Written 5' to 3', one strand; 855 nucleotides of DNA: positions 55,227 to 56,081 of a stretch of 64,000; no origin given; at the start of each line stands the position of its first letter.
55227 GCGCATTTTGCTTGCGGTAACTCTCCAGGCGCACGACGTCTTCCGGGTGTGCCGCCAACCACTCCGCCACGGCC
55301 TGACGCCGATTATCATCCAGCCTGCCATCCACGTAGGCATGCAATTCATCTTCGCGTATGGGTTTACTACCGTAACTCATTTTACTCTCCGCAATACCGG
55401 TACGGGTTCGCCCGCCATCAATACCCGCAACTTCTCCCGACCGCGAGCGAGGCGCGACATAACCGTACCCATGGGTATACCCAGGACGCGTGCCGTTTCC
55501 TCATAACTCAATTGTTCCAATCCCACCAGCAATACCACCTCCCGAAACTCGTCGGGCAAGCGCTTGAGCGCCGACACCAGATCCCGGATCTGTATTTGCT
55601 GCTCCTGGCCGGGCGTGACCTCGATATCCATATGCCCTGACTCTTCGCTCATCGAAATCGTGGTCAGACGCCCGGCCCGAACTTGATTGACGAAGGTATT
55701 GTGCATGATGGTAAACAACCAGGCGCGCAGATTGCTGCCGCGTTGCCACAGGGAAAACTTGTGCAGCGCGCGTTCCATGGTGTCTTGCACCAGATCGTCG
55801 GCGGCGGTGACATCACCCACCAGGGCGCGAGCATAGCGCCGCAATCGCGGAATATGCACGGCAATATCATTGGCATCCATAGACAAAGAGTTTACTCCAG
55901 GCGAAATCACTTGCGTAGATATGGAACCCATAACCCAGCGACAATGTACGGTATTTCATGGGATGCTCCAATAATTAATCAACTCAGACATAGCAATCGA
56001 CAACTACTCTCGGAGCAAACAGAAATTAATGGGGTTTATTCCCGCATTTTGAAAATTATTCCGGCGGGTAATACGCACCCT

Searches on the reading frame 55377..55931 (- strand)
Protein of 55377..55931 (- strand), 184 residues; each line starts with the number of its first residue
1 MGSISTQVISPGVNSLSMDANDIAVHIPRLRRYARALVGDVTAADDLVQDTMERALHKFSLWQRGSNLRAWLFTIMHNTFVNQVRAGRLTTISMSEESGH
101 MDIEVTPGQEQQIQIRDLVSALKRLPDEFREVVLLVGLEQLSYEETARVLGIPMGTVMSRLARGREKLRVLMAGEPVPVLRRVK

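Call 64: search_protein_families(library=pfam, proteins=[window:55377-55931:-], max_evalue=0.001)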
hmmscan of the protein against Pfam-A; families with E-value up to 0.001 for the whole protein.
window:55377-55931:- (184 aa): 5 families
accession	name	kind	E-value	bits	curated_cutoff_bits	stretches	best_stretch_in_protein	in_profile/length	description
PF22029.2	PhyR_sigma2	-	3.6e-23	81.8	27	1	23-77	1-55/55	Sigma2 domain of PhyR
PF04542.20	Sigma70_r2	-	5.4e-15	55.4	24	1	26-87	5-68/71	Sigma-70 region 2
PF08281.18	Sigma70_r4_2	-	1.1e-14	54.3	25.7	1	116-168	2-54/54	Sigma-70, region 4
PF04545.22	Sigma70_r4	-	4.3e-11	42.6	24.1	1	121-169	1-49/50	Sigma-70, region 4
PF07638.17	Sigma70_ECF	-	1.5e-05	25.4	21.1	1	83-170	97-181/185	ECF sigma factor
